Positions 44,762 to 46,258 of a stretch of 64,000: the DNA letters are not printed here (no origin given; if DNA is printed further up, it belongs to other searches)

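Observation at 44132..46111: Orphan HerA/FtsK-like ATPase with coiled-coil tail next to an M24-fold protein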

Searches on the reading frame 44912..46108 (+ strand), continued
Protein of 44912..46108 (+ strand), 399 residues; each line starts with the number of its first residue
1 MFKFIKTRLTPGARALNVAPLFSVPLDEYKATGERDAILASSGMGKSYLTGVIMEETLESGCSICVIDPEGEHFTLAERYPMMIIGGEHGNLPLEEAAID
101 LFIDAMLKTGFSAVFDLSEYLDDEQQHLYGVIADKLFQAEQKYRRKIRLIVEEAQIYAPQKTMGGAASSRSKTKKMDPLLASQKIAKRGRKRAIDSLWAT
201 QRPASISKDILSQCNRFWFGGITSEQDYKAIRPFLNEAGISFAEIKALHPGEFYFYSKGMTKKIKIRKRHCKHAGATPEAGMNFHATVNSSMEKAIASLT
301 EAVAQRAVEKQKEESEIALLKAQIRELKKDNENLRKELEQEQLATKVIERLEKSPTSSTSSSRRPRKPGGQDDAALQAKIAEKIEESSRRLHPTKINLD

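Call 56: search_protein_families(library=phrogs, proteins=[window:44912-46108:+, P0246, P0402, P0396, P0245], max_evalue=0.001)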
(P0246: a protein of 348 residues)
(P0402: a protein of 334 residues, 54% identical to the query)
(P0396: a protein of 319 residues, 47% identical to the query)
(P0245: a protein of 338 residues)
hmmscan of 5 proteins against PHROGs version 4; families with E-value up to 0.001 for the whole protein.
window:44912-46108:+ (399 aa): 2 families
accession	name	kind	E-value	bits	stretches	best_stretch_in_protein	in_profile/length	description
phrog_2666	-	head and packaging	1.1e-15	58.3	1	32-238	320-500/555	terminase large subunit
phrog_7035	-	unknown function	6.7e-13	48.9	1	134-256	480-593/969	-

P0246 (348 aa): 2 families
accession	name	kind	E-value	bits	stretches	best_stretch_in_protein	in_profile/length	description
phrog_2666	-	head and packaging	3.4e-16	60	1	228-310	446-528/555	terminase large subunit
phrog_7035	-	unknown function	1.5e-11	44.4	1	170-281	475-573/969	-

P0402 (334 aa): 3 families
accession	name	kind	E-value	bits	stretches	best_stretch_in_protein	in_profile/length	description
phrog_2666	-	head and packaging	8e-21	75.3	1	56-264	320-500/555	terminase large subunit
phrog_7035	-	unknown function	8.1e-20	71.8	1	143-293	452-602/969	-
phrog_1358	-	moron, auxiliary metabolic gene and host takeover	0.00046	18.8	1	67-236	613-762/1382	FtsK/SpoIIIE-like protein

P0396 (319 aa): 2 families
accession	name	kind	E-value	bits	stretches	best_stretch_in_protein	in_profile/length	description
phrog_2666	-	head and packaging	5.9e-17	62.5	1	49-254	316-497/555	terminase large subunit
phrog_7035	-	unknown function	1.1e-14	54.8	1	156-285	476-601/969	-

P0245 (338 aa): 2 families
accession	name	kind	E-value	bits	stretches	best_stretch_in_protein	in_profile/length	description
phrog_2666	-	head and packaging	1.3e-17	64.7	1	65-269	322-498/555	terminase large subunit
phrog_7035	-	unknown function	4.9e-17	62.6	1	173-262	481-565/969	-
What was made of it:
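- PHROG 2666, labelled 'terminase large subunit', matches part of the protein at 1e-15 (call 56).
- Tried and rejected: PHROG 2666, labelled 'terminase large subunit', matches only partially (call 56).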

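Call 58: search_solved_structures(query=A1, max_evalue=0.01, show_alignments=1)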
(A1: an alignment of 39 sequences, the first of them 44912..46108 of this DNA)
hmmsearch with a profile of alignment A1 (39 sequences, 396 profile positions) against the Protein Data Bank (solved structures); distinct sequences matched with E-value up to 0.01: 10.
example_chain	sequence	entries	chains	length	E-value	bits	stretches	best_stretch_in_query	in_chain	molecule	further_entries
8xau_A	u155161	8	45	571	1.7e-09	40.3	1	147-237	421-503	ATP-binding protein | HerA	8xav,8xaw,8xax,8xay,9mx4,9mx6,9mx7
9x1l_A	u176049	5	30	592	2e-08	36.8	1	146-216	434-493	DNA helicase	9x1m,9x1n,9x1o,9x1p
9c1m_M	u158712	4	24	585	2.8e-07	33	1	149-244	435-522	ATP-binding protein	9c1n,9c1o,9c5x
8wet_A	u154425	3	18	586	5.4e-07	32.1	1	181-231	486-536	TdpA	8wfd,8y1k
8yho_A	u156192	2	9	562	1e-05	27.8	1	132-226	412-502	DUF87 domain-containing protein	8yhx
8ziq_M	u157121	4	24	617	1.1e-05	27.8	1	147-253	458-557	HerA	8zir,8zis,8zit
8j4u_M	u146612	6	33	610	2e-05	26.9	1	176-234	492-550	Nucleoside triphosphate hydrolase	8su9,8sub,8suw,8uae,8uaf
4d2i_A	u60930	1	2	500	7.4e-05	25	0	21-74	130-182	HERA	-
8wiv_A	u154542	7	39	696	0.0022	20.1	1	177-215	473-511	Helicase HerA central domain-containing protein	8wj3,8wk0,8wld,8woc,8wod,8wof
4ag5_A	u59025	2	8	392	0.0028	19.8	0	36-81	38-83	TYPE IV SECRETORY PATHWAY VIRB4 COMPONENTS-LIKE PROTEIN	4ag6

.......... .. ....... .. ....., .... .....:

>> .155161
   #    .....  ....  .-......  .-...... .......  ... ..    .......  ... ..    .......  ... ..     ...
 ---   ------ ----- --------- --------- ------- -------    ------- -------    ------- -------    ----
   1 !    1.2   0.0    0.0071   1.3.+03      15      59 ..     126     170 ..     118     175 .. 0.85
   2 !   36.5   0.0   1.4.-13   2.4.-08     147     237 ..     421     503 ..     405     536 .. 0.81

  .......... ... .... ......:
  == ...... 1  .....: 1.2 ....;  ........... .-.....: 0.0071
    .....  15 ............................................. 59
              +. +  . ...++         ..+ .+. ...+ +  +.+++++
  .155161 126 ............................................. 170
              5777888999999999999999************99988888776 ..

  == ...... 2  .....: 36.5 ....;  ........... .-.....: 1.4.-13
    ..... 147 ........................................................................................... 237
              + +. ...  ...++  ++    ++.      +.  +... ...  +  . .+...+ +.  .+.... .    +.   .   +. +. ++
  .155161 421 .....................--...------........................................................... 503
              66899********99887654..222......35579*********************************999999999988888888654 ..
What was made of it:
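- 44912..45778 (+): ATPase core, aa 1-289. It is a RecA-like P-loop domain of the FtsK-HerA superfamily and lacks the N-terminal HAS barrel. PDB HerA sequences match at 1.7e-9 with the profile (call 58).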

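Call 60: find_encoding_contigs(protein=P0402, flank=10000, max_places=3)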
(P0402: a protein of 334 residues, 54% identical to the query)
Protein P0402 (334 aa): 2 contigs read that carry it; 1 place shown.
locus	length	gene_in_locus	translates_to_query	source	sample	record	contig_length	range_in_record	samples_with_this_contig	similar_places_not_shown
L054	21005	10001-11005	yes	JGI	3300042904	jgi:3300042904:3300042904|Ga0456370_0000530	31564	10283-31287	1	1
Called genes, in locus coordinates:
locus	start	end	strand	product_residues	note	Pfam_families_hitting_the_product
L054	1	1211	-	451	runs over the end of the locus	PF00772:DnaB, PF03796:DnaB_C, PF13481:AAA_25, PF06745:ATPase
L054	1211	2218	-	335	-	-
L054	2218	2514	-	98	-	-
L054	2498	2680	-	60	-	-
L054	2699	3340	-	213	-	-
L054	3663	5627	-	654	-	-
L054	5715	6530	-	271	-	-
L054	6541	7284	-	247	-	PF03592:Terminase_2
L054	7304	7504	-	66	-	-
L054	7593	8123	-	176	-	-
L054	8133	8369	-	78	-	-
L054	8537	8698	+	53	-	-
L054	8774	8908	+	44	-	-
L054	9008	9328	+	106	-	-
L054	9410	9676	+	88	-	PF12728:HTH_17 (faint)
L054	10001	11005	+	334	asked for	PF01935:DUF87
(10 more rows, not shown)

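Call 61: find_encoding_contigs(protein=P0407, flank=10000, max_places=1)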
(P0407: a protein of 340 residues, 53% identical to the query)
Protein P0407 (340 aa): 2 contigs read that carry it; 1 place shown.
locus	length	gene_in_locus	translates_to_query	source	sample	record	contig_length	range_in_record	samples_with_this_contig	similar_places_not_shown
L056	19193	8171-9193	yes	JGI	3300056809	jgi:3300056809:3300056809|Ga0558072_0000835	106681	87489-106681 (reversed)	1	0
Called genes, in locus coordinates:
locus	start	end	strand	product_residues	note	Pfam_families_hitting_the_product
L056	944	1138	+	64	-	PF08346:AntA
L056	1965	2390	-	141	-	-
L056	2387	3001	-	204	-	-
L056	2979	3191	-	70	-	-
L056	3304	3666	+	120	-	-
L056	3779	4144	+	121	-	PF05973:Gp49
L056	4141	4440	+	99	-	PF13744:HTH_37, PF01381:HTH_3 (weak)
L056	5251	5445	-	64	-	-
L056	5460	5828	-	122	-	-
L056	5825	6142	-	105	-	-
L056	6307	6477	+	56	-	-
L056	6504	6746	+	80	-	-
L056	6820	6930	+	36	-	-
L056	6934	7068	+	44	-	-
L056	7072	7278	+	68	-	-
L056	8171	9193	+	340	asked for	PF01935:DUF87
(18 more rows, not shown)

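Call 65: find_encoding_contigs(protein=P0410, flank=10000, max_places=1)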
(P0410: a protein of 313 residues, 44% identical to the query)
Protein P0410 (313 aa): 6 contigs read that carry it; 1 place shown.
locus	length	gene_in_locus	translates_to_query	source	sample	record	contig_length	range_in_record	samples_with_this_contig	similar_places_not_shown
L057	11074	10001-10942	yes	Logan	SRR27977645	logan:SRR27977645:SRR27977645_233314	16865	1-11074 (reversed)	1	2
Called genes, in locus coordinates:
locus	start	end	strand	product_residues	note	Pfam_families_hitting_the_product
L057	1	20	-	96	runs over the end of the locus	PF05015:HigB-like_toxin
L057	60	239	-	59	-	-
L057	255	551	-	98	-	PF13744:HTH_37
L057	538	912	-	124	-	PF05973:Gp49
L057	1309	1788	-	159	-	-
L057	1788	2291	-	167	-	PF01381:HTH_3 (faint)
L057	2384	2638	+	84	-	PF01381:HTH_3 (weak)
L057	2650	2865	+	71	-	-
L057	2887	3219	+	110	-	-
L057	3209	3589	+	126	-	-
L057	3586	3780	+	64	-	-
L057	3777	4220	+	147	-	-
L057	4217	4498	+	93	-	-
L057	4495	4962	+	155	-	-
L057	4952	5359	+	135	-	-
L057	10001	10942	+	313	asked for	PF01935:DUF87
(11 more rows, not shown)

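Call 66: find_encoding_contigs(protein=P0399, flank=10000, max_places=1)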
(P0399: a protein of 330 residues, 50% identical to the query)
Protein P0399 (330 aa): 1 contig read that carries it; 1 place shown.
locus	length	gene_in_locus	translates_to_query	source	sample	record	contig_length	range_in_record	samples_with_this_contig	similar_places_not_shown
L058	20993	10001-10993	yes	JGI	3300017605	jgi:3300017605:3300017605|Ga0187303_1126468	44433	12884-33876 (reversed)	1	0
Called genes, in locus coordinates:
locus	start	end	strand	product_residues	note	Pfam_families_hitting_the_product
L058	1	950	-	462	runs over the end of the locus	PF03237:Terminase_6N (weak), PF04466:Terminase_3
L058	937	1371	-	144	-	-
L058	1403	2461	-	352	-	PF00535:Glycos_transf_2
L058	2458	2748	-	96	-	-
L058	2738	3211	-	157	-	-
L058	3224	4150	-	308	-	PF00534:Glycos_transf_1, PF13692:Glyco_trans_1_4 (weak)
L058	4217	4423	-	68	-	-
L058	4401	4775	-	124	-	-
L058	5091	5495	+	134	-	-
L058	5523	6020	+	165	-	PF14354:Lar_restr_allev (weak)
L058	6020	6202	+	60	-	-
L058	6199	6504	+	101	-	PF27050:Phage_P22_Y8K6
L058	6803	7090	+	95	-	-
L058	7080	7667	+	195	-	PF00589:Phage_integrase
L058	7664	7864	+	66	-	PF04448:DUF551 (weak)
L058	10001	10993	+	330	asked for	PF01935:DUF87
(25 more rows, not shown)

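Call 69: search_protein_families(library=pfam, proteins=[L004:11245-11544:-, L004:11852-12265:-], max_evalue=0.05)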
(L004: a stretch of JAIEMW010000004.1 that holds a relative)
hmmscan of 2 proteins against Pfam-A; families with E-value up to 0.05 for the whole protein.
L004:11245-11544:- (99 aa): 0 families

L004:11852-12265:- (137 aa): 1 family
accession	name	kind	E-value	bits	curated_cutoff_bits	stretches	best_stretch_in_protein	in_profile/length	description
PF17962.7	bMG6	-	0.024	15.2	23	1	78-135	14-76/112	Bacterial macroglobulin domain 6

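Call 73: find_related_loci(query=A3, collection=viral_contigs, flank=6000)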
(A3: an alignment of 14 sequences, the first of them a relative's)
Query A3 (338 aa) in viral_contigs; peptide patterns used: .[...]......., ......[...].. (x = any residue, [..] = any of these).
65 stretches matched a pattern; 27 encode a relative of the query (tblastn E <= 1e-3); 27 distinct loci.
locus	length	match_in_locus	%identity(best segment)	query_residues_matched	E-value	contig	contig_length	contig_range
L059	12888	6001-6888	50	17-314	1e-88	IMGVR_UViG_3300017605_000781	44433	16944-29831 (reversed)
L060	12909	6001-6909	54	36-331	5e-104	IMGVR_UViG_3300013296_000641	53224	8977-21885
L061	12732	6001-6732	32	50-306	3e-24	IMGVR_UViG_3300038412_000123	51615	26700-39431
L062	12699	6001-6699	26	50-296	4e-21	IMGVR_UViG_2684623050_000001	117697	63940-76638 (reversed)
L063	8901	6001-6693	33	66-306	4e-21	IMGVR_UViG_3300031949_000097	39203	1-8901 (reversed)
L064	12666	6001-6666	29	66-297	1e-20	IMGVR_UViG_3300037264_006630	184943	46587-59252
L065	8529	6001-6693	30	66-307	2e-20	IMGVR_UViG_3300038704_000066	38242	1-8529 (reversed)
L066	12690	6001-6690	32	42-289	3e-20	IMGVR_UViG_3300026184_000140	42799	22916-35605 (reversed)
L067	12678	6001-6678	31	48-289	4e-20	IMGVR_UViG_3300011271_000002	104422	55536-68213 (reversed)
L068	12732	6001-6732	30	50-306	6e-20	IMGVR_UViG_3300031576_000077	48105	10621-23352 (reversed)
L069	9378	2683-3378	32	47-289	1e-19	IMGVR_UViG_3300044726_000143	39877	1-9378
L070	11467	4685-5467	28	50-306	2e-19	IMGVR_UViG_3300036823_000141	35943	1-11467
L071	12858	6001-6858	27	36-329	6e-19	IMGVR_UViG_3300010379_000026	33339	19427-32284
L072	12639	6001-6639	31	65-289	6e-19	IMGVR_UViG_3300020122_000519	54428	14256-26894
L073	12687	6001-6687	30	51-289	8e-19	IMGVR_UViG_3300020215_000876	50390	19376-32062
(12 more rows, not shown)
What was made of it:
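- IMG/VR holds 27 viral contigs with relatives (call 73).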

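Call 74: fold_search(model_id=the predicted structure, library=viral)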
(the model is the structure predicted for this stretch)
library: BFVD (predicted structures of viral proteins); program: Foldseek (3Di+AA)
matches with E <= 10: 406; with E <= 0.001: 10
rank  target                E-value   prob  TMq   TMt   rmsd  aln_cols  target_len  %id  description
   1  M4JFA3                6.8e-07  1.00  0.39  0.60   7.6       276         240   18  Putative ATPase [Haloarcula hispanica virus PH1]
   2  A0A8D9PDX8            2.8e-05  1.00  0.34  0.43  14.5       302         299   14  NTPase [Corticoviridae sp.]
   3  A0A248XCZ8            5.7e-05  1.00  0.41  0.34  17.0       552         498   11  Helicase HerA-like C-terminal domain-containing protein [Klebsiella phage YMC16/01/N133_KPN_BP]
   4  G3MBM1                6.0e-05  1.00  0.33  0.25   6.9       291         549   13  Gp155 [Bacillus phage G]
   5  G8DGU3                1.0e-04  1.00  0.30  0.38  14.7       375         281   12  (no name in the UniProt tables at hand)
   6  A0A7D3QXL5            2.8e-04  1.00  0.30  0.44   9.1       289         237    8  VV A32-like packaging ATPase [Fadolivirus FV1/VV64]
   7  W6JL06                5.8e-04  0.99  0.32  0.47   7.6       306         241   13  DNA packaging protein OPG160 [Alphaentomopoxvirus acuprea]
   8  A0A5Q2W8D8            6.2e-04  1.00  0.38  0.35   8.7       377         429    9  (no name in the UniProt tables at hand)
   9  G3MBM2                6.2e-04  0.99  0.34  0.18  14.3       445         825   10  Gp156 [Bacillus phage G]
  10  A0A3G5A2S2            8.3e-04  1.00  0.30  0.35  22.2       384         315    9  Packaging ATPase [Gaeavirus sp.]
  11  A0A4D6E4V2            1.8e-03  0.96  0.32  0.22   9.4       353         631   13  (no name in the UniProt tables at hand)
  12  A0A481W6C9            2.0e-03  0.51  0.20  0.17  18.0       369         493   12  DNA helicase [Fusobacterium phage Fnu1]
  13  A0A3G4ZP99            2.8e-03  0.93  0.28  0.24  29.9       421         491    9  P-loop NTPase domain protein [Terrestrivirus sp.]
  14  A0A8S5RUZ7            4.2e-03  0.99  0.35  0.27   8.6       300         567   15  DNA TRANSLOCASE FTSK [Siphoviridae sp. ctHip2]
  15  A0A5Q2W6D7            4.2e-03  0.60  0.23  0.15  19.3       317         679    9  (no name in the UniProt tables at hand)
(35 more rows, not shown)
